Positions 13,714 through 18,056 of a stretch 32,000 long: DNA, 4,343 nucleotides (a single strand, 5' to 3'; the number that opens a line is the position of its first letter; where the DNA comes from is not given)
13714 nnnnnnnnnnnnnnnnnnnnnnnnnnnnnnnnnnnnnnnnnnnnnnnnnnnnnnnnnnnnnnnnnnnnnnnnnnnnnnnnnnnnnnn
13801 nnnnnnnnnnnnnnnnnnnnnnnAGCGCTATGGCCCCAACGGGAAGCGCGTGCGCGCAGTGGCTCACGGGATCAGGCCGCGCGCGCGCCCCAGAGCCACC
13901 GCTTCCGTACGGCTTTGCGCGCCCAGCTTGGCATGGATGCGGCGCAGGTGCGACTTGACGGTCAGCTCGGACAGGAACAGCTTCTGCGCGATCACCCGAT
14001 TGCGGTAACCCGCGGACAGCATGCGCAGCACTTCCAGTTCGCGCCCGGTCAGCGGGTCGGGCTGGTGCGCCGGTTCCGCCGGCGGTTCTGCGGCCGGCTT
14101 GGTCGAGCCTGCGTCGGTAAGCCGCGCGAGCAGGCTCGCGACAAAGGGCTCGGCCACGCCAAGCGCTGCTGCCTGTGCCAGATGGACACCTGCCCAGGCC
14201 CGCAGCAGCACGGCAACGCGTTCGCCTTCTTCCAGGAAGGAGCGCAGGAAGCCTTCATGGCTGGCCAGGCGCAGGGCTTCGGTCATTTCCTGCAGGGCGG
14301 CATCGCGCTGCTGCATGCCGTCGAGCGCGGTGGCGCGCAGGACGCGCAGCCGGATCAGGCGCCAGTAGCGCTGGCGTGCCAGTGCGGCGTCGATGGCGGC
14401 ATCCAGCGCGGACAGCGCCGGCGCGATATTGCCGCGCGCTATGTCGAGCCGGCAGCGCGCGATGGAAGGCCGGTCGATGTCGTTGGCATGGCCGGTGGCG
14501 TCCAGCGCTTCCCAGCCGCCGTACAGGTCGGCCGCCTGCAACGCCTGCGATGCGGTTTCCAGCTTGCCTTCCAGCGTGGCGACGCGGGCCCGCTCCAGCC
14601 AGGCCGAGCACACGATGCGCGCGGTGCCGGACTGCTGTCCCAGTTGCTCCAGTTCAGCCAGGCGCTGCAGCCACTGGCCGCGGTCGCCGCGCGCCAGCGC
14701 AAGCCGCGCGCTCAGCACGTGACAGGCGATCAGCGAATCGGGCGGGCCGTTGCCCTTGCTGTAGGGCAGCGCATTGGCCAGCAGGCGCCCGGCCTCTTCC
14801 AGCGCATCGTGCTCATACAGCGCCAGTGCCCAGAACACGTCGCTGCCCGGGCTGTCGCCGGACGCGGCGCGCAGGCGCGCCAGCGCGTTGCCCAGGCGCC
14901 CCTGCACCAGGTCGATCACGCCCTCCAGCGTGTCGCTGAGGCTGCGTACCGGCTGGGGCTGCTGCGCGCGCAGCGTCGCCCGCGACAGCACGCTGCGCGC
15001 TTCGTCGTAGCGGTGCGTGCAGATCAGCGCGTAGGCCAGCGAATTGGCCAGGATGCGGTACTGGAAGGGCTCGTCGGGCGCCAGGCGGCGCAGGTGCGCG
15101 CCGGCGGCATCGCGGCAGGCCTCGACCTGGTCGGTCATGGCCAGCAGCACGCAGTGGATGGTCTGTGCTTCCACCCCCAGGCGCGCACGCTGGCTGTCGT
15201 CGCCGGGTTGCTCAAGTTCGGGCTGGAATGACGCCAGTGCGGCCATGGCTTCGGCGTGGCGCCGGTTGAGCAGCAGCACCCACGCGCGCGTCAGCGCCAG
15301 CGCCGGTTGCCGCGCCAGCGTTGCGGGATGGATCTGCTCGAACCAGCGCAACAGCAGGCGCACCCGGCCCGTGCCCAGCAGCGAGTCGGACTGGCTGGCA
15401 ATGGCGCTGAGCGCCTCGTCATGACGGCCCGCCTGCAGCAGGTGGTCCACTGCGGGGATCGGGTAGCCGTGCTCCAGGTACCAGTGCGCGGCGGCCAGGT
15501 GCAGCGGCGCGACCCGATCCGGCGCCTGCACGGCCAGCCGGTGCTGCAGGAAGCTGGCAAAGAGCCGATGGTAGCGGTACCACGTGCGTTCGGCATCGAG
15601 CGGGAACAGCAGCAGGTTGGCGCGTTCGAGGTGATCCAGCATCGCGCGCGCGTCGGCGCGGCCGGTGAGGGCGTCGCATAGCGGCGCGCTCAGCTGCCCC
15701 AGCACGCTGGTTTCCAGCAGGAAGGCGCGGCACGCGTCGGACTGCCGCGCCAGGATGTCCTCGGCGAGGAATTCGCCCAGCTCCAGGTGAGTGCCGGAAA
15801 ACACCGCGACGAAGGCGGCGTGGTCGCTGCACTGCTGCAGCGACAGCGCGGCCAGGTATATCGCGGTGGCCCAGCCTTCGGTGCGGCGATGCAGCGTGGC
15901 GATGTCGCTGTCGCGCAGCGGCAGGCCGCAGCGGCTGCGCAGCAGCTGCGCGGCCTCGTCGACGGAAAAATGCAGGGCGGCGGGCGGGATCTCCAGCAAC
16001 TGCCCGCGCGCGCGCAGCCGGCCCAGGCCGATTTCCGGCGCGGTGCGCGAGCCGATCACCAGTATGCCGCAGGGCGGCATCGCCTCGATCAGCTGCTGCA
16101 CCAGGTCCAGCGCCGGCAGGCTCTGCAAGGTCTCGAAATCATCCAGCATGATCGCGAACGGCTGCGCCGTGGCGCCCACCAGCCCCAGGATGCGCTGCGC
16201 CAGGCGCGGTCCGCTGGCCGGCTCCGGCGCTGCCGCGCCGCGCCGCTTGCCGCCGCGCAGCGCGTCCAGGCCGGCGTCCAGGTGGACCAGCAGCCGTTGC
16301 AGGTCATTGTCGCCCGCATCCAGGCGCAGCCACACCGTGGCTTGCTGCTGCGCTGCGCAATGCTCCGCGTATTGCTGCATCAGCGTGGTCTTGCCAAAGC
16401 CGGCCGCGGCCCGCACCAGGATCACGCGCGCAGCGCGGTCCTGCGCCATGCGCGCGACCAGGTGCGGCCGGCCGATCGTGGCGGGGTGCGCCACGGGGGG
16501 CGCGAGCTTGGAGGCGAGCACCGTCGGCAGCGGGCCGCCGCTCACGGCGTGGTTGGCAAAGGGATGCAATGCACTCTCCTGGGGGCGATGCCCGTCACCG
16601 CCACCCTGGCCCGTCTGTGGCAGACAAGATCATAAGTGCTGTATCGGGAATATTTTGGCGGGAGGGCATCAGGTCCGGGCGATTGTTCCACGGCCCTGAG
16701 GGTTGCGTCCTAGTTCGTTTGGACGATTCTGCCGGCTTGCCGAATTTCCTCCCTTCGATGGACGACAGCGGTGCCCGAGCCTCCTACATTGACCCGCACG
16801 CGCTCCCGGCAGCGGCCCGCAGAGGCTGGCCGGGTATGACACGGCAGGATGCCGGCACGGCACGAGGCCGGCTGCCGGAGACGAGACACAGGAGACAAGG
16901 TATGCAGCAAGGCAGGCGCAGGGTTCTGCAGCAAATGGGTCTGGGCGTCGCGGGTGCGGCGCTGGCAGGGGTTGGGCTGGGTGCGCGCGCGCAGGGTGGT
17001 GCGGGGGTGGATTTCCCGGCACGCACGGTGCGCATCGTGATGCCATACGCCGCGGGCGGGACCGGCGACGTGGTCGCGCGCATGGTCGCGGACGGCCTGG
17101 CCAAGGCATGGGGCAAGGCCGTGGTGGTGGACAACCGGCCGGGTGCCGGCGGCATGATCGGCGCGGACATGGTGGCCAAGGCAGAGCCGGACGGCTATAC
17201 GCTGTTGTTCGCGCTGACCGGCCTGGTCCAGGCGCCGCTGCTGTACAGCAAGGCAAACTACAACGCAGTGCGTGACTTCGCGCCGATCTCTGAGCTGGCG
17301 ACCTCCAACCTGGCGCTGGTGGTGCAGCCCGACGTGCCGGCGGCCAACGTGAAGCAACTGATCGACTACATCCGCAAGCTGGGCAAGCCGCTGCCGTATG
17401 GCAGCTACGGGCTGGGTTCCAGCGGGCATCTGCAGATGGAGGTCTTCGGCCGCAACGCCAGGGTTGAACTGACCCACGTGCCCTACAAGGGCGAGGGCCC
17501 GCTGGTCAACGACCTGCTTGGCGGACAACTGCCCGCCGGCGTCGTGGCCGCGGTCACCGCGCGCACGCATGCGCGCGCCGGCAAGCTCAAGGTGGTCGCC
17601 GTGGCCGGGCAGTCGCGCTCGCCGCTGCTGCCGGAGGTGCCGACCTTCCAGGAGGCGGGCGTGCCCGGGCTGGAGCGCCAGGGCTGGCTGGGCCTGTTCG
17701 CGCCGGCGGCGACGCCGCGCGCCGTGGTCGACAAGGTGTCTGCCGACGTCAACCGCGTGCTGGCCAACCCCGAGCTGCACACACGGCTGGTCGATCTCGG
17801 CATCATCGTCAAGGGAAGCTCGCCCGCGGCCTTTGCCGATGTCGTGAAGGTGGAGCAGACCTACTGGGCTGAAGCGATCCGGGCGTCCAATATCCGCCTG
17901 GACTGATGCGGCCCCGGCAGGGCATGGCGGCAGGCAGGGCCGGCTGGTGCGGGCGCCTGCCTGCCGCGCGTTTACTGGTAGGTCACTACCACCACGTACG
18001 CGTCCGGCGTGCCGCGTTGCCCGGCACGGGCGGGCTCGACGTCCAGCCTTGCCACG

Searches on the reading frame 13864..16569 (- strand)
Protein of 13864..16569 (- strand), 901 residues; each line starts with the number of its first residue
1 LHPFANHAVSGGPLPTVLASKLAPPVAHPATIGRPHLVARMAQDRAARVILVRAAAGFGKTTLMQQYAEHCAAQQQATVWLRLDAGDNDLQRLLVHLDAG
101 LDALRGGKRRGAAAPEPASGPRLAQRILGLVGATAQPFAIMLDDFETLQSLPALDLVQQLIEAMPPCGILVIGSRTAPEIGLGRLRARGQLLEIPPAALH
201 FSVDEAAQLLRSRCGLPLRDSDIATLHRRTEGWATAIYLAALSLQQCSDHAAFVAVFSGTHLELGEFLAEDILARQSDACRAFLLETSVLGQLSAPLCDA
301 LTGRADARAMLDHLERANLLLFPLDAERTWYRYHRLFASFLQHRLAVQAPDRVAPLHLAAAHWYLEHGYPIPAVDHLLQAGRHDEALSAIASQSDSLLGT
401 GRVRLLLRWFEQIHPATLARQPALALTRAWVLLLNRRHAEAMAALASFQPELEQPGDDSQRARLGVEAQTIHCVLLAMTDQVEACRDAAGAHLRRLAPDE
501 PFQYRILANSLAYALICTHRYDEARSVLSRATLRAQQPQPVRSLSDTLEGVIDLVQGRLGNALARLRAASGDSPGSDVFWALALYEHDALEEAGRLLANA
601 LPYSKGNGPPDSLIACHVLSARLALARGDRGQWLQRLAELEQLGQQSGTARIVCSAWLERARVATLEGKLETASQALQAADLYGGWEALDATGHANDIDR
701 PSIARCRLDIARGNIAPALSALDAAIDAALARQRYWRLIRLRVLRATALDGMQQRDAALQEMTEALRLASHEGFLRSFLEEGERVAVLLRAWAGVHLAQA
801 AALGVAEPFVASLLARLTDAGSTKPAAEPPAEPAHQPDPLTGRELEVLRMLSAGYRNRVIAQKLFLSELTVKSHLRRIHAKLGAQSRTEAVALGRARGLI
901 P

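Call 7: search_protein_families(library=pfam, proteins=[window:13864-16569:-])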
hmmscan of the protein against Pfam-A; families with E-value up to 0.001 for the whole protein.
window:13864-16569:- (901 aa): 5 families
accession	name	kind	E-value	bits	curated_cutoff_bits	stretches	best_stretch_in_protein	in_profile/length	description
PF17874.7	TPR_MalT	-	3.1e-28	99.5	45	1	467-791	2-332/336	MalT-like TPR region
PF00196.25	GerE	-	1e-17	64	23.5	1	838-892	1-55/57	Bacterial regulatory proteins, luxR family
PF13191.12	AAA_16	-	4.8e-06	27.6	32.6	1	38-165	16-160/167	AAA ATPase domain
PF25199.1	nSTAND_NTPase5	-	7.8e-06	26.2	34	1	41-90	35-84/145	Novel STAND NTPase 5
PF13401.12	AAA_22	-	0.00036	21.3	27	0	46-174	4-123/130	AAA domain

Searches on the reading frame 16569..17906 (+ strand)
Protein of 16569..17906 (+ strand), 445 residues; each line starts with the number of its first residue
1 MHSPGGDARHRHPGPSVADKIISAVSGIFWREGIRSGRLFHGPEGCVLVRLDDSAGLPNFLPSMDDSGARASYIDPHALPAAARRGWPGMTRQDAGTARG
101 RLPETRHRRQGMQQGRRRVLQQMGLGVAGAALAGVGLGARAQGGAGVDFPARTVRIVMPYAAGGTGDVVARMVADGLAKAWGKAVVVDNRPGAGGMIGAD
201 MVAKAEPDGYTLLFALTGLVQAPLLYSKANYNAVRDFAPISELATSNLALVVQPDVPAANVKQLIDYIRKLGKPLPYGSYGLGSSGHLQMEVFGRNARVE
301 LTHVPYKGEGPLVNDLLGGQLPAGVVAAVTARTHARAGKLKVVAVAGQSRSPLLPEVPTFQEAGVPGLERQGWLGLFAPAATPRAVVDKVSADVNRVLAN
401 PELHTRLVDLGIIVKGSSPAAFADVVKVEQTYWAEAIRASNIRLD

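Call 7: search_protein_families(library=pfam, proteins=[window:16569-17906:+])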
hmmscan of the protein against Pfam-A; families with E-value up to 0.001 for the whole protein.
window:16569-17906:+ (445 aa): 1 family
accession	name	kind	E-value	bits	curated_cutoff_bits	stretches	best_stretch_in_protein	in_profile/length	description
PF03401.19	TctC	-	7.3e-68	229.5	27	1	169-427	1-259/274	Tripartite tricarboxylate transporter family receptor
